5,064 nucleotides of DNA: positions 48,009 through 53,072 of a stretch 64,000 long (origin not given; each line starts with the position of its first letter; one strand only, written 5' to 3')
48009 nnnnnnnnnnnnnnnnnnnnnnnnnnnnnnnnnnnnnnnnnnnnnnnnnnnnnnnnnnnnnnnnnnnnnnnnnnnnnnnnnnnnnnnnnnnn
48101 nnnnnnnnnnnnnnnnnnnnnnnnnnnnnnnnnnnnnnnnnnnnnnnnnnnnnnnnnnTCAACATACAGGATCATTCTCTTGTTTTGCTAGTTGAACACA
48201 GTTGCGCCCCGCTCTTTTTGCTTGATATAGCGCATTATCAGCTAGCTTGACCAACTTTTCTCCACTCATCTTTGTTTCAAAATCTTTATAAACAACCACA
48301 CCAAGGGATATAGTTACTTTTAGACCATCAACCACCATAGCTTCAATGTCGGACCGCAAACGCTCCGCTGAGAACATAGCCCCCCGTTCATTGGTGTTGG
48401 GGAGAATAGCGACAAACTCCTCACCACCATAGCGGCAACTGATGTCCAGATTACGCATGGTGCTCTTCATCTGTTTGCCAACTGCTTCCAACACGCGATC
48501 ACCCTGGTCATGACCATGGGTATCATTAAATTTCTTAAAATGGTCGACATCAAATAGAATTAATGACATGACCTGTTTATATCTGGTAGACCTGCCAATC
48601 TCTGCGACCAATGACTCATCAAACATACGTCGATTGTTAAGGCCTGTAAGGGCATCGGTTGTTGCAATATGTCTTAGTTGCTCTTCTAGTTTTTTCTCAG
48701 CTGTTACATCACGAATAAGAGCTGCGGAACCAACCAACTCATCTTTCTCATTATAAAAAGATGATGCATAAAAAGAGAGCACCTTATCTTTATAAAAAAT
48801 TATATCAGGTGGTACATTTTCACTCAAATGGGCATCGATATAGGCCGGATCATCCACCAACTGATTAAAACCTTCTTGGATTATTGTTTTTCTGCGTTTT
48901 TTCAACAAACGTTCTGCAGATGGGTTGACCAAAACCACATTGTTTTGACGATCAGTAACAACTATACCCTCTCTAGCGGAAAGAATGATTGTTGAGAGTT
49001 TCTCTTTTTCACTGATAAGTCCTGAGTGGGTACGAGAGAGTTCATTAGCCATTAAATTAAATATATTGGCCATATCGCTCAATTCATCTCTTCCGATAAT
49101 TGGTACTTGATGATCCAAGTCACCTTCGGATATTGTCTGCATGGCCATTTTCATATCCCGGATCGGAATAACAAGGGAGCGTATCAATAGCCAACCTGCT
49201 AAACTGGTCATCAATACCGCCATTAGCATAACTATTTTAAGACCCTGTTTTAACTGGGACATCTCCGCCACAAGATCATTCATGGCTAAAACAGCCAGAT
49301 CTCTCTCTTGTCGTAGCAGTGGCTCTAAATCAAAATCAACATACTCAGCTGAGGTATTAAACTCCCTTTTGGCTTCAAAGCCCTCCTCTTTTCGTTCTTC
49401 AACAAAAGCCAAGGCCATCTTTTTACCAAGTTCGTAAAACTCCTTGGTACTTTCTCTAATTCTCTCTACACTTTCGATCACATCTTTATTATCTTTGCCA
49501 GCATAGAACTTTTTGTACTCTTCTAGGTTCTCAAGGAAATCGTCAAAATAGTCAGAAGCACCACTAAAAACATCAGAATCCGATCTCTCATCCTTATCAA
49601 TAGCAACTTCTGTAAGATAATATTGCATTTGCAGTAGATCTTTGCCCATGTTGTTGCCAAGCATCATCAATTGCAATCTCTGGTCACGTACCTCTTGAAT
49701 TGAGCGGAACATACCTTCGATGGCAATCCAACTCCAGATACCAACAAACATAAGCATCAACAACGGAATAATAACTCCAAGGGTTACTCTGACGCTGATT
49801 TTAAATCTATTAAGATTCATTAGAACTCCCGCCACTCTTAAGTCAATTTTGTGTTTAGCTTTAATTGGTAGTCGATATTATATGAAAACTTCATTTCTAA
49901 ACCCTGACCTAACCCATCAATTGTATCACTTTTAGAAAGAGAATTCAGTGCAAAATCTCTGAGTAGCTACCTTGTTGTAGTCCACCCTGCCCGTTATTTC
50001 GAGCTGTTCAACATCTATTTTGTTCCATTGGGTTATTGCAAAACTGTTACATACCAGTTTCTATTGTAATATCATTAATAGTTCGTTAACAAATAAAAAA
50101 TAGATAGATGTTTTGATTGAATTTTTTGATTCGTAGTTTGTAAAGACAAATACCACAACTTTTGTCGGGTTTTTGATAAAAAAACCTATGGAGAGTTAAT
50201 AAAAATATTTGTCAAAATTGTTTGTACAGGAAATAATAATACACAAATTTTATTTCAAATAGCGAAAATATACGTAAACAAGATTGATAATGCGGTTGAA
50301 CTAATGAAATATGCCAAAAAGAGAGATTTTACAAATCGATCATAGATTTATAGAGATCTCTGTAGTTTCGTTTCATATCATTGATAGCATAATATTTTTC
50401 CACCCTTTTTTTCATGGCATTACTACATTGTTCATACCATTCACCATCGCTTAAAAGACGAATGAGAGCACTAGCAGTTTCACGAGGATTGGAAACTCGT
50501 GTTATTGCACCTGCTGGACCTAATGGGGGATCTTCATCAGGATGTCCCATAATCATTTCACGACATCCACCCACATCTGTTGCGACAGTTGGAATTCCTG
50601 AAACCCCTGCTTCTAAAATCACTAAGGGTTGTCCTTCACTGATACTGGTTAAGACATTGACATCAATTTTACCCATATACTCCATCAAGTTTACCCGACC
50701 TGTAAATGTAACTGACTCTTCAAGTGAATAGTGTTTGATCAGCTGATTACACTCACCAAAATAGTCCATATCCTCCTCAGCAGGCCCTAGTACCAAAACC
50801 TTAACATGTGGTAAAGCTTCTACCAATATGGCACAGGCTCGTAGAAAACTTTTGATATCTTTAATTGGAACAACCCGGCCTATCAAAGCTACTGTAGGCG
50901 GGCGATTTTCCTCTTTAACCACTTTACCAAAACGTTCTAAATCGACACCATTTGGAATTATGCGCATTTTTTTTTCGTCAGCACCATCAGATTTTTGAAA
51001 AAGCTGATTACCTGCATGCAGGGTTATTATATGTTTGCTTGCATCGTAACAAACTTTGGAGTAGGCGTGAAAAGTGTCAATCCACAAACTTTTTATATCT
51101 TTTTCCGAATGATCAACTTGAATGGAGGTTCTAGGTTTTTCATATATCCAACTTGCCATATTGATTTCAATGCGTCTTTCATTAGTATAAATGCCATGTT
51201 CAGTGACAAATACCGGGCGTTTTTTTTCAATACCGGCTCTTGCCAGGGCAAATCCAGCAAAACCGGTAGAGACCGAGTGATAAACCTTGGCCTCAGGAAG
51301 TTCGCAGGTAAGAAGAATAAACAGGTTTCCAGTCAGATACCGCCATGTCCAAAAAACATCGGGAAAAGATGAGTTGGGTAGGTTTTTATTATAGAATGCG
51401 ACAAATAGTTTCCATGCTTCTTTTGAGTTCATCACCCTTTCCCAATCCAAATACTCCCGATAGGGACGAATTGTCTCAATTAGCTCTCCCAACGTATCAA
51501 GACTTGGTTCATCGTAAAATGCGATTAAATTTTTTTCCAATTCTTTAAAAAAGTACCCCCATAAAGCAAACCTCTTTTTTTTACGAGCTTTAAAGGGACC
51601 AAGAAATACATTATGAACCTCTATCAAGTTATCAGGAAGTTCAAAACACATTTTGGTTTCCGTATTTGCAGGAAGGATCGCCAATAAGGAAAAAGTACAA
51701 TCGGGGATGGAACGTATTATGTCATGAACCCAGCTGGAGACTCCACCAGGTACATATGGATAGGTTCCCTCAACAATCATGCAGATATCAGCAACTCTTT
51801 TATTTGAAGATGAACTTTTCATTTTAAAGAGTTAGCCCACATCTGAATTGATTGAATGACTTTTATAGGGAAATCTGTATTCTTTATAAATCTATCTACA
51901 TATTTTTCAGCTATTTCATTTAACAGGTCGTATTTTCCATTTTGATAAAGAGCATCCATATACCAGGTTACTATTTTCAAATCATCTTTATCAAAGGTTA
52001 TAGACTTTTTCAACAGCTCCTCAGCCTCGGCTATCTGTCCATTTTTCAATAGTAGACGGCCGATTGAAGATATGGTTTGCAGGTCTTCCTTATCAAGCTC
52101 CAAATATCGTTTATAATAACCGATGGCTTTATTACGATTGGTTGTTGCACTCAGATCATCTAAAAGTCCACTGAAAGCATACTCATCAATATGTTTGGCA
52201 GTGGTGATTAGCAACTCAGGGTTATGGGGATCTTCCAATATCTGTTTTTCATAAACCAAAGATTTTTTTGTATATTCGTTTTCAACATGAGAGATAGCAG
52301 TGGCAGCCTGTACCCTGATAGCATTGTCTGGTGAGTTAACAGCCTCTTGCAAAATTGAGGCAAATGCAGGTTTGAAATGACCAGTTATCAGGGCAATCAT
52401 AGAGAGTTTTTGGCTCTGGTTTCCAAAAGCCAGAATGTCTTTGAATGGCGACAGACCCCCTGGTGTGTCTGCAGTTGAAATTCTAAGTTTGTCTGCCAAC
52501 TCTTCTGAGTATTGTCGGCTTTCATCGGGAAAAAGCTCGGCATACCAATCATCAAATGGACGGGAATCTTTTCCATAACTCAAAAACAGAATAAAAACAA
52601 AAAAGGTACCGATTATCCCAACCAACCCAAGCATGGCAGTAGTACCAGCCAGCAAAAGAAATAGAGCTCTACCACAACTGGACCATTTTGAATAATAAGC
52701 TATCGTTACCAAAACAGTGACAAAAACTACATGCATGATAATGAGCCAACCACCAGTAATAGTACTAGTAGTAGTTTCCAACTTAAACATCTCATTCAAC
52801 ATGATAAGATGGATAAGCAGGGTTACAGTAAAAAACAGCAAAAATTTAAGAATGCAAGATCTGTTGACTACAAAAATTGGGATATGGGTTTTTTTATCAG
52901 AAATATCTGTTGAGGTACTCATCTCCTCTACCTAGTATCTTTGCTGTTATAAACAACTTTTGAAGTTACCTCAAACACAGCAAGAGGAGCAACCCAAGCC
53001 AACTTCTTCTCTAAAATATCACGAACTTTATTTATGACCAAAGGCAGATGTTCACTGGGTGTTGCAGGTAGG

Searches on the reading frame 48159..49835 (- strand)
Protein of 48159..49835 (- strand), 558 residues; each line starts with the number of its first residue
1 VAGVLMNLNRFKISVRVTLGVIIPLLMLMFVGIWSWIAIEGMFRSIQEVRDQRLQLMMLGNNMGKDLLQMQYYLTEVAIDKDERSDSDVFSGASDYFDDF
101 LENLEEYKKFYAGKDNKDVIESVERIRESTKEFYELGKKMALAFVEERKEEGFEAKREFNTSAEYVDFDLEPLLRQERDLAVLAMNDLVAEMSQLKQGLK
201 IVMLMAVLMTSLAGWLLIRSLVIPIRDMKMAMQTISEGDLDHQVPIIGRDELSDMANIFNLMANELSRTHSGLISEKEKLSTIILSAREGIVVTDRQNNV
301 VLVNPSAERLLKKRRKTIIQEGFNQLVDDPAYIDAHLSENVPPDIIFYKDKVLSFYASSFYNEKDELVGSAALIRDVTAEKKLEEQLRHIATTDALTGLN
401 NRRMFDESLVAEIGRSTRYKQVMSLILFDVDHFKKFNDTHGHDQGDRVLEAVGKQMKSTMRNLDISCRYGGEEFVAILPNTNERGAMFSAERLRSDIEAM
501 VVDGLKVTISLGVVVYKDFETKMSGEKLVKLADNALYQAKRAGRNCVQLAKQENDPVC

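Call 27: search_protein_families(library=pfam, proteins=[window:48159-49835:-], max_evalue=0.001)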
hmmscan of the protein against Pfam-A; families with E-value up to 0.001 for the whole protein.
window:48159-49835:- (558 aa): 7 families
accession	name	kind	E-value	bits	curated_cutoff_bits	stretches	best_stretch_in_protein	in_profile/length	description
PF00990.26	GGDEF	-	9.2e-45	152.7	23.8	1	391-545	1-160/161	Diguanylate cyclase, GGDEF domain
PF00672.30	HAMP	-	1.4e-12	48.2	25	1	216-267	1-52/53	HAMP domain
PF12729.13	4HB_MCP_1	-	6.7e-10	39.3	27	1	11-164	2-149/181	Four helix bundle sensory module for signal transduction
PF00989.32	PAS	-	2e-05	25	22.6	1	279-329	2-54/113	PAS fold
PF13188.13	PAS_8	-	3e-05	24.2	21.8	1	278-330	1-54/65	PAS domain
PF13426.13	PAS_9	-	0.00015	22.4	27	1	289-379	2-103/103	PAS domain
PF02203.21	TarH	-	0.00065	20.1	25.2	0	8-151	2-145/177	Tar ligand binding domain homologue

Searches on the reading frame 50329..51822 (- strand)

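Call 27: search_protein_families(library=pfam, proteins=[window:50329-51822:-], max_evalue=0.001)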
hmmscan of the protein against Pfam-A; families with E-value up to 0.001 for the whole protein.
window:50329-51822:- (497 aa): 5 families
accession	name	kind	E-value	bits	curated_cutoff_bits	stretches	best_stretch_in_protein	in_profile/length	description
PF11997.14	DUF3492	-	7e-78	262.5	23.3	1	11-283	1-267/268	Domain of unknown function (DUF3492)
PF00534.26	Glycos_transf_1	-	1e-24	87.4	26.4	1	303-473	10-172/172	Glycosyl transferases group 1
PF13692.12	Glyco_trans_1_4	-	6.1e-24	85.3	27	1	309-459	2-142/142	Glycosyl transferases group 1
PF13439.12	Glyco_transf_4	-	2.7e-07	31.2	28.5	1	173-297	71-170/170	Glycosyltransferase Family 4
PF20706.3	GT4-conflict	-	3.8e-07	29.9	26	1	292-427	180-323/385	Family 4 Glycosyltransferase in conflict systems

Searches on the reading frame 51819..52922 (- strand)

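Call 27: search_protein_families(library=pfam, proteins=[window:51819-52922:-], max_evalue=0.001)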
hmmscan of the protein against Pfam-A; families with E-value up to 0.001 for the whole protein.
window:51819-52922:- (367 aa): 5 families
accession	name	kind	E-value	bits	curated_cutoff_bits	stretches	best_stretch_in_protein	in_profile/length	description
PF14559.12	TPR_19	-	4e-08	33.9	25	1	291-332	1-42/68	Tetratricopeptide repeat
PF07719.23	TPR_2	-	0.00015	22.1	27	0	287-313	7-33/34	Tetratricopeptide repeat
PF13428.12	TPR_14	-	0.00021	22.1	23.5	0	288-317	8-37/44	Tetratricopeptide repeat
PF13181.12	TPR_8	-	0.00031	21.1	25.7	0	287-313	7-33/34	Tetratricopeptide repeat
PF00515.34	TPR_1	-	0.00056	20.1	27.8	0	286-313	6-33/34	Tetratricopeptide repeat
